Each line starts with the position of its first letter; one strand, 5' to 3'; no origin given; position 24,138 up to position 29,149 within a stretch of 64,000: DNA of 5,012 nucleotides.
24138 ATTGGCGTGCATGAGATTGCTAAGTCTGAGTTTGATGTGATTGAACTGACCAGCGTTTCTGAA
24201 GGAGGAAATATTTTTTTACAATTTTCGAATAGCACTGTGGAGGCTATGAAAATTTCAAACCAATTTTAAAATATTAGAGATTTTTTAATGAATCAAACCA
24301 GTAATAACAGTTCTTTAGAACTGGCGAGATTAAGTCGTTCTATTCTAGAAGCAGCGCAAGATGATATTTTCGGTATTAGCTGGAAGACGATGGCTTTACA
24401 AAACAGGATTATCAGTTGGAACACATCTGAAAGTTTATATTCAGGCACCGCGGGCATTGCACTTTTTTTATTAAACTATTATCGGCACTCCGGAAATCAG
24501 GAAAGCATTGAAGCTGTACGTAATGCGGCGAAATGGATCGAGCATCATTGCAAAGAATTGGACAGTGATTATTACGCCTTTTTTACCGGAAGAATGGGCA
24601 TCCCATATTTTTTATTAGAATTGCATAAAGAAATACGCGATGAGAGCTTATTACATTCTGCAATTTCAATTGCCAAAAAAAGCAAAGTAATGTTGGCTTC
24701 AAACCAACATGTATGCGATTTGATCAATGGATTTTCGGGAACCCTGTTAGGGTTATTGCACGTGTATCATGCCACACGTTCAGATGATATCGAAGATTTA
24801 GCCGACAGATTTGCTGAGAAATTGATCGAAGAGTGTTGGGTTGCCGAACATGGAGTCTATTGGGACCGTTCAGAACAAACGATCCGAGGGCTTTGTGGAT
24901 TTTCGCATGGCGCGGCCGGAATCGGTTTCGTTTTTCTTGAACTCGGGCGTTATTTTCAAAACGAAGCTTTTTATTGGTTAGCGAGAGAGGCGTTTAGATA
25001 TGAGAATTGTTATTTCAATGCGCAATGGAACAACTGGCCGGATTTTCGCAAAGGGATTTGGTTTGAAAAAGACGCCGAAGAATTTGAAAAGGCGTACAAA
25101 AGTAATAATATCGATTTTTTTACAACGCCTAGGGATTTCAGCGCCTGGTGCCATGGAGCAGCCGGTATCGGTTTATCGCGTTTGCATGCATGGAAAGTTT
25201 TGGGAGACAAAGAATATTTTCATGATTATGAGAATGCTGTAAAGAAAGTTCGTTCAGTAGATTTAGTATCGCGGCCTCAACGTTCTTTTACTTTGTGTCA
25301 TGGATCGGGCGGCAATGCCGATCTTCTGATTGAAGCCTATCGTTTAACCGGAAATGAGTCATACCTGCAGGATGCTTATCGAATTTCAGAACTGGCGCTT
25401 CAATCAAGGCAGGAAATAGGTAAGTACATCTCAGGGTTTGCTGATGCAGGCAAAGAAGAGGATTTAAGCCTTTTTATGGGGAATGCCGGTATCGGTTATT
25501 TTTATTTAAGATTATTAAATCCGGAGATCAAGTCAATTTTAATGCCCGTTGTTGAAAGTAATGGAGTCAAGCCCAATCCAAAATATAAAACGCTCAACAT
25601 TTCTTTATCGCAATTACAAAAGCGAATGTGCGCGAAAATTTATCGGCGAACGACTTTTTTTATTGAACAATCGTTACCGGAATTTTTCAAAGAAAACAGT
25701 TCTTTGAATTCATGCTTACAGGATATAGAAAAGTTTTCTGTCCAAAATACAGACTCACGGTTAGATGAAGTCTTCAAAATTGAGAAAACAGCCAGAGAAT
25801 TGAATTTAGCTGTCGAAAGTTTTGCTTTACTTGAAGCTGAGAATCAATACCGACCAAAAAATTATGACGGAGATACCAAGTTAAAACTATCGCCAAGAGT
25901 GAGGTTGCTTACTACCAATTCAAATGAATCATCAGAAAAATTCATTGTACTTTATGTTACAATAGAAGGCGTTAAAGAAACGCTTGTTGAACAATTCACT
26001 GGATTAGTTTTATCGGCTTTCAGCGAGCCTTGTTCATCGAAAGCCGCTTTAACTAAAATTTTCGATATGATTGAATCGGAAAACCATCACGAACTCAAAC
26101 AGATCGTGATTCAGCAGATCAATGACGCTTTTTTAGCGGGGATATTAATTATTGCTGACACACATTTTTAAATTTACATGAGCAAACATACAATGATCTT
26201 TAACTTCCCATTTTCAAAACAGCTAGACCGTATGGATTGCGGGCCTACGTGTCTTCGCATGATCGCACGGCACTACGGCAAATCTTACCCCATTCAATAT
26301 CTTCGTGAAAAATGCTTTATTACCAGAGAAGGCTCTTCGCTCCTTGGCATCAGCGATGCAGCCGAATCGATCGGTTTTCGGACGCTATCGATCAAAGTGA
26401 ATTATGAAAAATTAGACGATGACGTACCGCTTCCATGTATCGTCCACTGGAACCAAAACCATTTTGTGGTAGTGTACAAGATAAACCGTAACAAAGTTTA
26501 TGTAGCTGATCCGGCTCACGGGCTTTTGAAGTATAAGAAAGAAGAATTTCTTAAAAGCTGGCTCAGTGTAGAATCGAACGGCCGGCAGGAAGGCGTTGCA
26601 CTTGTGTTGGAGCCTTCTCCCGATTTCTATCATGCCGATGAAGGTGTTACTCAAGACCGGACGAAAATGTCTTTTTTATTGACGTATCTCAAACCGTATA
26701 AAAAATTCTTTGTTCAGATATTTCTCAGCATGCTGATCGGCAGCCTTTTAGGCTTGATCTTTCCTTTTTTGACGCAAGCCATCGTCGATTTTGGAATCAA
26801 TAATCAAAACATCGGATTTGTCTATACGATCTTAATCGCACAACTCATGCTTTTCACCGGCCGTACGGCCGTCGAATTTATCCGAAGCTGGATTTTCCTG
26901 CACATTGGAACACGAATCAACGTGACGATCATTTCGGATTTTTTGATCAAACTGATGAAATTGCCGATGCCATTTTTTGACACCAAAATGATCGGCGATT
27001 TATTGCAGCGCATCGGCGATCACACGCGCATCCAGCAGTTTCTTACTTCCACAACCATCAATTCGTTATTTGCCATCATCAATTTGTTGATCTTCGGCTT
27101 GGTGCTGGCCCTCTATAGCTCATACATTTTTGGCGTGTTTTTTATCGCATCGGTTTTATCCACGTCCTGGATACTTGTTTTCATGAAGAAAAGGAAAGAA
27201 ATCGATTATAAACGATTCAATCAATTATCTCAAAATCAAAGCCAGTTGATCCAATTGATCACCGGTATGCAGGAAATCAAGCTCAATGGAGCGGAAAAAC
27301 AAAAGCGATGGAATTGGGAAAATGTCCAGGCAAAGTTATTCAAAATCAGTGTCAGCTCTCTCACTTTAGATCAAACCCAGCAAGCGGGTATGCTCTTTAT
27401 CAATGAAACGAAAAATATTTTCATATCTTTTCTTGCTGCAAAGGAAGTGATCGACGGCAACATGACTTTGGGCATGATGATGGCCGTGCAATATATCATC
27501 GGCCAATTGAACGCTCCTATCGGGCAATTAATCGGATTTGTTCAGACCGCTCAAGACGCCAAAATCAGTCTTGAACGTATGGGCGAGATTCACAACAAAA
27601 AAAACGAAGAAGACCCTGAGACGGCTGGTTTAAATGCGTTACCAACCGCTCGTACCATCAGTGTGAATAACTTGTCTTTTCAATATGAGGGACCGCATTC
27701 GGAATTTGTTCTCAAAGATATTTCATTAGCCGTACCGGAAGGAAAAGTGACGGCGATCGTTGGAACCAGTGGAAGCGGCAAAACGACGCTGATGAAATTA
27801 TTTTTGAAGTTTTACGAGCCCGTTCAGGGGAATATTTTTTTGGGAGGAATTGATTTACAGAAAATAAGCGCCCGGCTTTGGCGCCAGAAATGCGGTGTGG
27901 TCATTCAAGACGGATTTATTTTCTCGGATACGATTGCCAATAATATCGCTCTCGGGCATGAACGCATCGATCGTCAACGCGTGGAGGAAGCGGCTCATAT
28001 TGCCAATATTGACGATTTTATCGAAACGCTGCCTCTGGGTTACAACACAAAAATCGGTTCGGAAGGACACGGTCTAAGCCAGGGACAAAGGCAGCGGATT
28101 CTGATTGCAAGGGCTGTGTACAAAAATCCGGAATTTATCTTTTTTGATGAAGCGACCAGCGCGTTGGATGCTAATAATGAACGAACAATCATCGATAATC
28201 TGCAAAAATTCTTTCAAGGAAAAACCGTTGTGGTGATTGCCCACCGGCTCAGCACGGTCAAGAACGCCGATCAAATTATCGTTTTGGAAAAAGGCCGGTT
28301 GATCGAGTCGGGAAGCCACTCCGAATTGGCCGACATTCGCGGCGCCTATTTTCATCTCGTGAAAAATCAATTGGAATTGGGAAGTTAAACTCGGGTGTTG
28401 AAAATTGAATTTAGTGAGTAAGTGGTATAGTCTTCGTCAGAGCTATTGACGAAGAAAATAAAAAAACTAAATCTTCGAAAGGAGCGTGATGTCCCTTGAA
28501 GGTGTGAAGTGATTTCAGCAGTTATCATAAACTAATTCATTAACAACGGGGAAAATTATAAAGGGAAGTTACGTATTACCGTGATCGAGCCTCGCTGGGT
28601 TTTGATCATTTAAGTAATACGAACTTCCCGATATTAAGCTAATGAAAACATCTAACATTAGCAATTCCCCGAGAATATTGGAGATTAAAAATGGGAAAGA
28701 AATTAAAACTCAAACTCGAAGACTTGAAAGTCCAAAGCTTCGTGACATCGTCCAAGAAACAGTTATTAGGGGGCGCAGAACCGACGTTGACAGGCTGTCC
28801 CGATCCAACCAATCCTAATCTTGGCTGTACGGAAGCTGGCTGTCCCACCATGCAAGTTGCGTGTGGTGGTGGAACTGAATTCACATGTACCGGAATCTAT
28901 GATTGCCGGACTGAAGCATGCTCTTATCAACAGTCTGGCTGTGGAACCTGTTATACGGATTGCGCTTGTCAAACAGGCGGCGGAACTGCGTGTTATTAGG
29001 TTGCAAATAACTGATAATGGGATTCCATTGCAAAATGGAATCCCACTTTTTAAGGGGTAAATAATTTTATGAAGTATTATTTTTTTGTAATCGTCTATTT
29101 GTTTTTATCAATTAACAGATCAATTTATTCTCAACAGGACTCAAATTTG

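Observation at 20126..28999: Three paralogous precursors: identical leader, double-glycine site, hypervariable 66-74-aa cores with 9-12 Cys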

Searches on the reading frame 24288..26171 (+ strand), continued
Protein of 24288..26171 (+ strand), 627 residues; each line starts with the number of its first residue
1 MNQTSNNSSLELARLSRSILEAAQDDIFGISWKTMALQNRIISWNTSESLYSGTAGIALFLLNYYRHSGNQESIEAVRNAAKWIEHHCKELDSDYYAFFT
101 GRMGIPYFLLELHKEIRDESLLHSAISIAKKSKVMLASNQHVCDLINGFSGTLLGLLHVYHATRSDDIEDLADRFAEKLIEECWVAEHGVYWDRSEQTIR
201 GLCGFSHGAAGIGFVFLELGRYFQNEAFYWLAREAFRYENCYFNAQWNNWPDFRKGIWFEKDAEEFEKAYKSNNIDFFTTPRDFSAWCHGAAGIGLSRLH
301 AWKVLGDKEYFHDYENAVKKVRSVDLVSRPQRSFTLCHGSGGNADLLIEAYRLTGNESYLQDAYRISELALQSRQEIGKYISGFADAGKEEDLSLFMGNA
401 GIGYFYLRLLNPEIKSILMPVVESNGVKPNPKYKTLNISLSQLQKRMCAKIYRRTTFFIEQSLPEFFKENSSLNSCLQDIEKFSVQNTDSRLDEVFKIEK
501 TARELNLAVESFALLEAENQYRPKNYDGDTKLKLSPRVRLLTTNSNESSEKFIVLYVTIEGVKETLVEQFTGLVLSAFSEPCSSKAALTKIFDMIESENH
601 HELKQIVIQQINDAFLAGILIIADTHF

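Call 47: search_solved_structures(query=window:24288-26168:+, max_evalue=0.001, show_alignments=2)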
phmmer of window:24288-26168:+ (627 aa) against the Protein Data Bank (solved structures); distinct sequences matched with E-value up to 0.001: 9.
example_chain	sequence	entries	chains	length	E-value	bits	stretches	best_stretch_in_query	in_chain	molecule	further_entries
6st5_A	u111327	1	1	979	9.1e-17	63.9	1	49-419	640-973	LicM2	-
3e6u_A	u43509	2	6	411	5e-13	51.5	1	286-412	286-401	LanC-like protein 1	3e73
8czk_A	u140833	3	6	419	5.4e-13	51.4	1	286-412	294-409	Glutathione S-transferase LANCL1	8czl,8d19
8d0v_A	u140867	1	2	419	5.4e-13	51.4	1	285-412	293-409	Glutathione S-transferase LANCL1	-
3t33_A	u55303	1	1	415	1.4e-11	46.7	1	286-412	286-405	G protein coupled receptor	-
6wq1_A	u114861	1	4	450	1.7e-10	43.1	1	284-415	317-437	LanC-like protein 2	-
8car_A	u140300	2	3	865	2.4e-10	42.6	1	49-213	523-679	Serine/threonine protein kinase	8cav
2g02_A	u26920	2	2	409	5.3e-06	28.3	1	144-371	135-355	Nisin biosynthesis protein nisC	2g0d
8byk_A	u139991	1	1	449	4.6e-05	25.2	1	279-392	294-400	Lanthionine synthetase C-like protein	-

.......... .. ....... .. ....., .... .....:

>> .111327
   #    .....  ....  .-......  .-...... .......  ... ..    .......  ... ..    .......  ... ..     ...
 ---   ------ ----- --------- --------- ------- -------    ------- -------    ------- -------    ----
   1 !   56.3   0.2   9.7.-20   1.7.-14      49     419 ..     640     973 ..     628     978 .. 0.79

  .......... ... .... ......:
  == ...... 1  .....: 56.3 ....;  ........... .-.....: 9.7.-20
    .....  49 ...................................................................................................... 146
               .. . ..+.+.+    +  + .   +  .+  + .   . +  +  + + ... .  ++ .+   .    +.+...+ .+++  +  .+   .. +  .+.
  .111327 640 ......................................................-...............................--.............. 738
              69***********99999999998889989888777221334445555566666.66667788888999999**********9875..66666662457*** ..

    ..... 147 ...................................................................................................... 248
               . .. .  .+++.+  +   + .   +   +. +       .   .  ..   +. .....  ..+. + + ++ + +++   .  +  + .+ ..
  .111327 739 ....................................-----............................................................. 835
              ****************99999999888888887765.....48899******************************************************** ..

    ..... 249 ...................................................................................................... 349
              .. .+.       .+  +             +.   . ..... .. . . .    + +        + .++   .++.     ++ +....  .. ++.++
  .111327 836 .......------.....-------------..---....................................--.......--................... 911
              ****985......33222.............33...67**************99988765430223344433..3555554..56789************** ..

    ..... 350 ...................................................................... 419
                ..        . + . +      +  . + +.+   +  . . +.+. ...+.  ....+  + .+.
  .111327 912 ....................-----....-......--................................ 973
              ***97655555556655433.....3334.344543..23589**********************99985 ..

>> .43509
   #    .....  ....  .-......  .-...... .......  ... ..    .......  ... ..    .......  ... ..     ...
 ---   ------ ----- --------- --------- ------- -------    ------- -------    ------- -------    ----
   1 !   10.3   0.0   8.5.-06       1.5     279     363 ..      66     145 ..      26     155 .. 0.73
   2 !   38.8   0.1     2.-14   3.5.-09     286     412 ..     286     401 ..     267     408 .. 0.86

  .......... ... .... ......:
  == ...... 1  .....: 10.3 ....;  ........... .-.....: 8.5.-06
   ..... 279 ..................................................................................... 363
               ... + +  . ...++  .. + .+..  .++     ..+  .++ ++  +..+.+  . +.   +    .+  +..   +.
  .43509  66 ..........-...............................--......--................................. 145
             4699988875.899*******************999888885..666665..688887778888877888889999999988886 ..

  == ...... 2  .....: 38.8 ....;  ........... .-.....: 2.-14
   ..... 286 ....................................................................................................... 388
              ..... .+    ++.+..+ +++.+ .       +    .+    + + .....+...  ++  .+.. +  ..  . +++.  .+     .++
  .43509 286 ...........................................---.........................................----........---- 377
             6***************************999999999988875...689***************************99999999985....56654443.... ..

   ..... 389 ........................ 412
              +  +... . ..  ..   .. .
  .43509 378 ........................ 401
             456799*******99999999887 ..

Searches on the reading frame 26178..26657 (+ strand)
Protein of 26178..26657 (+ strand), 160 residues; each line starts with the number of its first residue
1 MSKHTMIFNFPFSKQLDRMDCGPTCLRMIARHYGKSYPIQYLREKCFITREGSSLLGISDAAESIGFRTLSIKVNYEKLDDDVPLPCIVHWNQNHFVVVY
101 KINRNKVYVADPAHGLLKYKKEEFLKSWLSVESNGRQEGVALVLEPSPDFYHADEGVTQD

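Call 75: search_solved_structures(query=window:26178-26657:+, max_evalue=0.001, show_alignments=2)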
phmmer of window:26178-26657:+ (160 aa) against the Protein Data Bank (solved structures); distinct sequences matched with E-value up to 0.001: 12.
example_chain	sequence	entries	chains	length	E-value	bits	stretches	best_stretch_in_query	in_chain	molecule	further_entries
6mpz_A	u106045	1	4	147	1.2e-22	83.7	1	10-129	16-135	Double Glycine Motif Protease domain from AMS/PCAT Transporter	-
3k8u_A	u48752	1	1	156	3.9e-21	78.8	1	12-130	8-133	Putative ABC transporter, ATP-binding protein ComA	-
5xe8_A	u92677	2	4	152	4.9e-21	78.5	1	13-130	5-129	Putative ABC transporter, ATP-binding protein ComA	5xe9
7n87_A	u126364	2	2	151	4.4e-17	65.7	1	13-129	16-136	ABC-type bacteriocin transporter | Peptidase C39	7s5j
8vp3_A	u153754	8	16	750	4.5e-17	65.6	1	13-129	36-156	ABC-type bacteriocin transporter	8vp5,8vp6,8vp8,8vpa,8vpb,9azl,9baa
4ry2_A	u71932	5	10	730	4.6e-17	65.6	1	13-129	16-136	ABC-type bacteriocin transporter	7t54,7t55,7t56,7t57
4s0f_A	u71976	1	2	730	4.9e-17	65.5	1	13-129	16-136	ABC-type bacteriocin transporter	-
6v9z_A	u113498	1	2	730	8.6e-16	61.5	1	13-129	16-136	ABC-type bacteriocin transporter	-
8hf7_A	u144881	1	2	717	1.5e-15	60.7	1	12-150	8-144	Competence factor transporting ATP-binding protein/permease ComA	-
8hf4_A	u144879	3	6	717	1.5e-15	60.6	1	12-150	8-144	Transport/processing ATP-binding protein ComA | Competence factor transporting ATP-binding protein/permease ComA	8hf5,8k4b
8hf6_A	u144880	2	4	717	1.5e-15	60.6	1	12-150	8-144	Competence factor transporting ATP-binding protein/permease ComA | Transport/processing ATP-binding protein ComA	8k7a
8vp9_A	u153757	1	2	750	1.9e-14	57.1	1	13-129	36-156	ABC-type bacteriocin transporter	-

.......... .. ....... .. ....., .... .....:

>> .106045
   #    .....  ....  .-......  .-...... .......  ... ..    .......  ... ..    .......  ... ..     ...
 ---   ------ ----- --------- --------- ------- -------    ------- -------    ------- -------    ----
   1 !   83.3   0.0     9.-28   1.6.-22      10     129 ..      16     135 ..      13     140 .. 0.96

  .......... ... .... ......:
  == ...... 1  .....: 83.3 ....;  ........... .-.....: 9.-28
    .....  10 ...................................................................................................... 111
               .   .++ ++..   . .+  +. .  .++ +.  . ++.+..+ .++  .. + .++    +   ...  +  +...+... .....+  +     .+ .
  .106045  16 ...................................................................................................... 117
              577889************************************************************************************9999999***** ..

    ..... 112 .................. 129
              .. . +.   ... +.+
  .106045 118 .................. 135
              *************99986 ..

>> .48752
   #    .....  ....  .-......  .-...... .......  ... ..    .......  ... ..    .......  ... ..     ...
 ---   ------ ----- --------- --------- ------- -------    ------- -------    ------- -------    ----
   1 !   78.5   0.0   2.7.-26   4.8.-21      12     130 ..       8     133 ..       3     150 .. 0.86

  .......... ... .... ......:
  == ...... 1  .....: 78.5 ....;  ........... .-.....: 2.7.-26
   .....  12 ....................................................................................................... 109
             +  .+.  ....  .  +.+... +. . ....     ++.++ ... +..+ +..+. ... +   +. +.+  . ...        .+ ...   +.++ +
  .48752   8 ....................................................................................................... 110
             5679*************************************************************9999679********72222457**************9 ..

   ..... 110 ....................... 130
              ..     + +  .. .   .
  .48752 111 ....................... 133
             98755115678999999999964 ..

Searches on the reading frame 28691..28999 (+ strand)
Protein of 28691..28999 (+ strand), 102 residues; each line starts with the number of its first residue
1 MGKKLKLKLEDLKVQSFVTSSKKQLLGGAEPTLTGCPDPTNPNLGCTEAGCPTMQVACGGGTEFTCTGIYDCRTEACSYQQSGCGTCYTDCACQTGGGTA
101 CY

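Call 9: search_protein_families(library=ncbifam, proteins=[window:28691-28999:+], max_evalue=0.01)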
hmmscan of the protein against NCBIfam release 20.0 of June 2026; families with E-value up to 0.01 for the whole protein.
window:28691-28999:+ (102 aa): 1 family
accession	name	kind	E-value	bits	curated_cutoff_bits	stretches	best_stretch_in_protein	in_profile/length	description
NF038180.1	leader_pinensin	domain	2.8e-07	30.3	24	1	5-20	1-16/28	pinensin family lanthipeptide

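Call 15: find_homologous_proteins(query=window:28691-28996:+, max_evalue=0.01)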
Query window:28691-28996:+ (102 aa): 1 proteins with E <= 0.01 among 10 candidates.
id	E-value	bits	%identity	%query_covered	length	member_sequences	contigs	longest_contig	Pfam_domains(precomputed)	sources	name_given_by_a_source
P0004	2.7e-62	226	100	100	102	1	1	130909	-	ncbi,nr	ncbi:pinensin family lanthipeptide [bacterium]|nr:pinensin family lanthipeptide [bacterium]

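Call 28: search_protein_representatives(alignment_id=A2)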
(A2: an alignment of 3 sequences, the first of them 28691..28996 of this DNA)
Query: 3 sequences, 98 profile positions. Proteins with E-value up to 0.001 (for the whole library): 53; up to 1e-10: 3; up to 1e-30: 2. The best 53 are listed.
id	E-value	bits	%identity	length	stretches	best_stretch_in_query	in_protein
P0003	1.1e-35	138.1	-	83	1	12-95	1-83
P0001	1.8e-31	124.6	-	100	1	1-98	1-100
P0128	6.6e-28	113.2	-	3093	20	14-68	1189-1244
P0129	2.7e-10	56.7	-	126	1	1-95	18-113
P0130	9.2e-10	55.0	-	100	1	1-95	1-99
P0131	4.2e-06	43.3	-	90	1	3-86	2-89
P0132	5.0e-06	43.0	-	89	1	1-84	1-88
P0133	7.3e-06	42.5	-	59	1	1-44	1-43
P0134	8.3e-06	42.3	-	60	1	1-43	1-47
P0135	8.6e-06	42.2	-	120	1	1-70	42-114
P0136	1.3e-05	41.6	-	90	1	1-74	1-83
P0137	1.5e-05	41.5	-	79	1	1-57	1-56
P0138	2.5e-05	40.8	-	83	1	1-74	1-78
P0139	2.7e-05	40.6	-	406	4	11-62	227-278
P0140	2.7e-05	40.6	-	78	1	1-78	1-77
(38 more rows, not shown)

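Call 30: find_encoding_contigs(protein=P0129, flank=10000, max_places=3)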
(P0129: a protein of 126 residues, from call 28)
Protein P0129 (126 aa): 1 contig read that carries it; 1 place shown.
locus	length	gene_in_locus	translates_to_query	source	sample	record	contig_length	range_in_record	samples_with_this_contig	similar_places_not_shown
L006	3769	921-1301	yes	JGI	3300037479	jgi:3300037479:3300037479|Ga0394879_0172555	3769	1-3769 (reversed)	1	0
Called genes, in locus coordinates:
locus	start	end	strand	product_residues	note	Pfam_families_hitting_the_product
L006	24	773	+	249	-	-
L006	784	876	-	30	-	-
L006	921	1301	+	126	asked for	-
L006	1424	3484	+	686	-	PF20094:GWxTD_dom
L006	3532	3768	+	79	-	?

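Call 64: search_protein_families(library=pfam, proteins=[window:28691-28996:+], max_evalue=1)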
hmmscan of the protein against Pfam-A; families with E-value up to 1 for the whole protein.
window:28691-28996:+ (102 aa): 0 families
